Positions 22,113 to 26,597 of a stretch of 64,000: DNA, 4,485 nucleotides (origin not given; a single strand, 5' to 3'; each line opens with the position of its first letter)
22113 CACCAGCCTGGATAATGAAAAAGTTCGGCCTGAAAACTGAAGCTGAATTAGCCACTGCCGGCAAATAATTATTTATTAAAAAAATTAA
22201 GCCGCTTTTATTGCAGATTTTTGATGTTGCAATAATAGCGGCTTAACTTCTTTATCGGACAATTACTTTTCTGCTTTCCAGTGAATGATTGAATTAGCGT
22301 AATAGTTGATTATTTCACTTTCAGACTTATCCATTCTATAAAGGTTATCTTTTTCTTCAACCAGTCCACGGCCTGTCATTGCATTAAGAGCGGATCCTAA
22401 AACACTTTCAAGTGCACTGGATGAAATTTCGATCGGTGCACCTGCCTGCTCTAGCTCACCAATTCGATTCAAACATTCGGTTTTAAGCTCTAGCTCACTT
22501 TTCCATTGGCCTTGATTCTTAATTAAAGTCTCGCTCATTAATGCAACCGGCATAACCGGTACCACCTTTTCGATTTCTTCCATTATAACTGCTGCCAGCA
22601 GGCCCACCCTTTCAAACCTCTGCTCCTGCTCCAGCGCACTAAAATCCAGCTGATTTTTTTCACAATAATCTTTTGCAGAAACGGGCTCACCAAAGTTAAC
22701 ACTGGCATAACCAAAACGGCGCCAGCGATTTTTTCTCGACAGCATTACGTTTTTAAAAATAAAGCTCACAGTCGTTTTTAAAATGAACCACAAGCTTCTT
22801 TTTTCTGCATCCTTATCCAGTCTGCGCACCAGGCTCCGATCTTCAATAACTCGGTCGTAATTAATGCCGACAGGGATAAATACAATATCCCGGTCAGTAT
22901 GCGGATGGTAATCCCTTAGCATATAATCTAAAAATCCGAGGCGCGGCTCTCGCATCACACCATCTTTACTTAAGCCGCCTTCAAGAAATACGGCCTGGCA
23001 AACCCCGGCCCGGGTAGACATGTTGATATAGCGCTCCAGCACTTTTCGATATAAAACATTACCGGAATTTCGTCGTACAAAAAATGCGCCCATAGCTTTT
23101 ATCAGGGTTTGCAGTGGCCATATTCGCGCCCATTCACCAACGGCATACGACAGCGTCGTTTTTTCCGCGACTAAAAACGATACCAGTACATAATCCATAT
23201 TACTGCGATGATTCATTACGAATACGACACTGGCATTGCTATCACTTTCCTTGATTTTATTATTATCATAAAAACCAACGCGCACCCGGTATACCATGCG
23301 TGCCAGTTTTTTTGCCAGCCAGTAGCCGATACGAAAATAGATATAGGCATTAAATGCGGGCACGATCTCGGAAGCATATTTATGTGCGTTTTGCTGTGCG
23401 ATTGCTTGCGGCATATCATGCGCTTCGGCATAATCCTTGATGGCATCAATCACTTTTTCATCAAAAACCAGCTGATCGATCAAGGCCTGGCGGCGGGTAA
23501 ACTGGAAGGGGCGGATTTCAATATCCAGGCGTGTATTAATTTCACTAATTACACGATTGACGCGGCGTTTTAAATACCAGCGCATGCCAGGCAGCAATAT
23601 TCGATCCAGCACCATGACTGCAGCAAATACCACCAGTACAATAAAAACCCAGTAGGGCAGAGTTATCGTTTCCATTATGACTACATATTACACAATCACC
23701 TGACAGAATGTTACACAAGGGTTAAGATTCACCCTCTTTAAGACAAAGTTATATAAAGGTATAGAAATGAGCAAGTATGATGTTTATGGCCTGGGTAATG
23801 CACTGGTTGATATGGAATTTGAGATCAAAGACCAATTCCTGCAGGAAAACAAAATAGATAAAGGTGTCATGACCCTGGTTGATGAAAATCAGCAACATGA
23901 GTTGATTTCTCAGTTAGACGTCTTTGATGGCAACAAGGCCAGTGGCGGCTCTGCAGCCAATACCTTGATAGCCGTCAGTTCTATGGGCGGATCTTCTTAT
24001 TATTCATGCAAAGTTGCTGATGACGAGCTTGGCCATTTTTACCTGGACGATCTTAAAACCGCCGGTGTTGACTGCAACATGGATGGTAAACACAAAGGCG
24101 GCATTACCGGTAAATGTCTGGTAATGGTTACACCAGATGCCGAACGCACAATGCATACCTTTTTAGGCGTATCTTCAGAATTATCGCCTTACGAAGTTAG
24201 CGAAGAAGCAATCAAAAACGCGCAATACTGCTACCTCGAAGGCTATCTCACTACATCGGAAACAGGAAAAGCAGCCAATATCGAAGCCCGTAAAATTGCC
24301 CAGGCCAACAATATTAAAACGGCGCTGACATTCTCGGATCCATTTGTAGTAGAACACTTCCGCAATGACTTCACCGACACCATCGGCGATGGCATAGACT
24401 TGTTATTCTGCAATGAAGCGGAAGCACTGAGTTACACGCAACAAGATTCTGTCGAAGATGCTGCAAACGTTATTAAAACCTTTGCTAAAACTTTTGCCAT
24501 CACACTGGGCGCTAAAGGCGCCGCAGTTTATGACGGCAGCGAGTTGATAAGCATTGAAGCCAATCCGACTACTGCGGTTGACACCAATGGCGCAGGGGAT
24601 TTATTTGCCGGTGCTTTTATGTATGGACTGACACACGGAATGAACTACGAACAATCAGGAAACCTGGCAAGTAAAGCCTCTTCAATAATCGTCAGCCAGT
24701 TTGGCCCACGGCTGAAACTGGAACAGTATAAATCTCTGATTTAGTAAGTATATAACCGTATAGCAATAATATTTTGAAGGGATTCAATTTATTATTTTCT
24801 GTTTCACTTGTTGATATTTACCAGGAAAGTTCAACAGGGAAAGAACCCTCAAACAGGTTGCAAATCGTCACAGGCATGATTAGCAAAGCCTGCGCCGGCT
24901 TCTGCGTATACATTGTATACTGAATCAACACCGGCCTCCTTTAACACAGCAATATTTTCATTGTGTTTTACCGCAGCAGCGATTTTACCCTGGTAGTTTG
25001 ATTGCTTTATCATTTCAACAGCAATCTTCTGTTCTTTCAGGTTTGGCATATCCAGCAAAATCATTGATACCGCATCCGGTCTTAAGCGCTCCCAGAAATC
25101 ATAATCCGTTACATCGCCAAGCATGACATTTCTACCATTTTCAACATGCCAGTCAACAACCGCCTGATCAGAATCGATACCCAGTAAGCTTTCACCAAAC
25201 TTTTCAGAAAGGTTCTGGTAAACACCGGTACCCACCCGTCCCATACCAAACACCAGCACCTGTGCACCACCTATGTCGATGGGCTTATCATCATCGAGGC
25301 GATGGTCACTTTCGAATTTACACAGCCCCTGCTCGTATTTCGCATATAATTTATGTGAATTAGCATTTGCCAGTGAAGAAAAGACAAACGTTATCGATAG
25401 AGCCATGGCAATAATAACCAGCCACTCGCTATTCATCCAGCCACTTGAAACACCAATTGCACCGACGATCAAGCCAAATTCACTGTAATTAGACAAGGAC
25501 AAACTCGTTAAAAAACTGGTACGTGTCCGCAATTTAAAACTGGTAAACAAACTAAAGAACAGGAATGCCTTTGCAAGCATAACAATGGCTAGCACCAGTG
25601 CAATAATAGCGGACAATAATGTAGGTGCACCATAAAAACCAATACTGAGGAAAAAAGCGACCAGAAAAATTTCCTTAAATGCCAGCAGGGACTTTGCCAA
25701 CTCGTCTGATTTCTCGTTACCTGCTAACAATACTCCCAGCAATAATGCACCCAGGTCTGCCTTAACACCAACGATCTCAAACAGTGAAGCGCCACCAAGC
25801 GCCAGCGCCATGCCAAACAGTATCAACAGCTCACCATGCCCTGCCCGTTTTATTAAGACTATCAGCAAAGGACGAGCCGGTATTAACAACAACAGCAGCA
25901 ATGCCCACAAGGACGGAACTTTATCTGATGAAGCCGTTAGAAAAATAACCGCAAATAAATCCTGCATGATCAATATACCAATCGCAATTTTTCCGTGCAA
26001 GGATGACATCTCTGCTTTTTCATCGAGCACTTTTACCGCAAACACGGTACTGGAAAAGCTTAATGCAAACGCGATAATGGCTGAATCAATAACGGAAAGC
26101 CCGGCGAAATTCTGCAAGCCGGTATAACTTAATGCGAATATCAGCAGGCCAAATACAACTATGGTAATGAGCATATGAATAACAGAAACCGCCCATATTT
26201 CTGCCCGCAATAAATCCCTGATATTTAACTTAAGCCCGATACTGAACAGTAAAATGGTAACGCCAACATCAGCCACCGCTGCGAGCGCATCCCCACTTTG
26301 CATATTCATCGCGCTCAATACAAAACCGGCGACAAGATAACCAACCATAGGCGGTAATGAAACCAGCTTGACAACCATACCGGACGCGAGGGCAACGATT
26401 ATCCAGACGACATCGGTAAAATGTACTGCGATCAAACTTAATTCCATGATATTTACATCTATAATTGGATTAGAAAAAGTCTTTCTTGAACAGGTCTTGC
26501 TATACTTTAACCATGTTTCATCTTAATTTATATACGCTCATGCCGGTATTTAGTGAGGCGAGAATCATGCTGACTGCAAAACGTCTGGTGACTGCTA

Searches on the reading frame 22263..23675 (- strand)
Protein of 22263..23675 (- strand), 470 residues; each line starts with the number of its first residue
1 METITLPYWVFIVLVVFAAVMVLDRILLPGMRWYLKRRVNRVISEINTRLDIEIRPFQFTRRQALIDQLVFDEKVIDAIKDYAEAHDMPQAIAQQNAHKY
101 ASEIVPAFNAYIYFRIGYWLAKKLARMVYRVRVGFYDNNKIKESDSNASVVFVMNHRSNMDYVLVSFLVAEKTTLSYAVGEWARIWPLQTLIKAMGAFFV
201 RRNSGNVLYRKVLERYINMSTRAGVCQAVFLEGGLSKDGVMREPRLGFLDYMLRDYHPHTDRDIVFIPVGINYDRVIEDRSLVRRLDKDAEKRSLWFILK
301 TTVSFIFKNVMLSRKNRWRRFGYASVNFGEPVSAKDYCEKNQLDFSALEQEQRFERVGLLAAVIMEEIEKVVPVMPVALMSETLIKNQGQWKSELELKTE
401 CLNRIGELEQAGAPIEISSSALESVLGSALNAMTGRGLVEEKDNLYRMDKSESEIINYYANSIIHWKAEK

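Call 4: search_protein_families(library=pfam, proteins=[window:22263-23675:-], max_evalue=0.01)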
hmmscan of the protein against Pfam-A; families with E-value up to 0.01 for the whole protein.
window:22263-23675:- (470 aa): 2 families
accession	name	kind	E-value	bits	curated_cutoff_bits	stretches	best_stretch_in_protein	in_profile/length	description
PF19277.4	GPAT_C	-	1.6e-18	67.5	25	1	313-466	22-184/344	Glycerol-3-phosphate acyltransferase C-terminal region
PF01553.26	Acyltransferase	-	1.6e-14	54.2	23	1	143-271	12-131/132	Acyltransferase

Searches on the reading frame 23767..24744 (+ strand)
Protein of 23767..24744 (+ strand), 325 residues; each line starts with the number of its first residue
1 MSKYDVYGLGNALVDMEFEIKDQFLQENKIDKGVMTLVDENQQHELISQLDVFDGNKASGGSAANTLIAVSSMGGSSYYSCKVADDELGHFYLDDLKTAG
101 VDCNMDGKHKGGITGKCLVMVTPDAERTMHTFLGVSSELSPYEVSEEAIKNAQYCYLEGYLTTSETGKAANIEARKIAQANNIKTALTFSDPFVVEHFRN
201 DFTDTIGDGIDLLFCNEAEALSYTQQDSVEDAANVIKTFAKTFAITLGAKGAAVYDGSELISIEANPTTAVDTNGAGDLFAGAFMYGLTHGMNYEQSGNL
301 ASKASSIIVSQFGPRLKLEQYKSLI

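Call 78: search_protein_families(library=pfam, proteins=[window:23767-24744:+], max_evalue=0.00001)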
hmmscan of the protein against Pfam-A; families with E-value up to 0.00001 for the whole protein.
window:23767-24744:+ (325 aa): 1 family
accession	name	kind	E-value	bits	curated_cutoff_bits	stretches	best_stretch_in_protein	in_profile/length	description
PF00294.29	PfkB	-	2.4e-56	191.7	25.8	1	42-318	19-299/302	pfkB family carbohydrate kinase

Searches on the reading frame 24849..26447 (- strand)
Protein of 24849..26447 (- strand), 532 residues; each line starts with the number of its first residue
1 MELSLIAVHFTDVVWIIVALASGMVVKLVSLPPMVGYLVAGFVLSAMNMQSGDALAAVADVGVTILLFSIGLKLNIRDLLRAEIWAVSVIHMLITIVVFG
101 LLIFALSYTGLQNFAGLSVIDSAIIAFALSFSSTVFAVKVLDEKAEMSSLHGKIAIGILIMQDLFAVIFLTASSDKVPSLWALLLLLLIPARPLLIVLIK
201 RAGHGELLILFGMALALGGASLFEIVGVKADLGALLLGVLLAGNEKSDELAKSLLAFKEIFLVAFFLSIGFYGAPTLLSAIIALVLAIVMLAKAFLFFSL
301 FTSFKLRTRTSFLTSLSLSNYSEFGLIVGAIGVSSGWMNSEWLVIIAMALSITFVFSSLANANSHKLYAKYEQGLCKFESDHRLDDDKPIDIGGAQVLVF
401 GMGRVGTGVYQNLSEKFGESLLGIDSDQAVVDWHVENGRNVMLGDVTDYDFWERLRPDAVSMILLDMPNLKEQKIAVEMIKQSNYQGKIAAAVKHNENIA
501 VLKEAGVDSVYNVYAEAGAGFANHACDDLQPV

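Call 78: search_protein_families(library=pfam, proteins=[window:24849-26447:-], max_evalue=0.00001)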
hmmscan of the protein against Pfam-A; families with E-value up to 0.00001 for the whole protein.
window:24849-26447:- (532 aa): 2 families
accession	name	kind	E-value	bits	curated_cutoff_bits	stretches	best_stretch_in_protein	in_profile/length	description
PF00999.27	Na_H_Exchanger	-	1.3e-36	126.7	26.2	1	17-356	2-369/375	Sodium/hydrogen exchanger, transmembrane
PF02254.24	TrkA_N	-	3.3e-19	69.7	23.8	1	397-512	1-115/116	TrkA-N domain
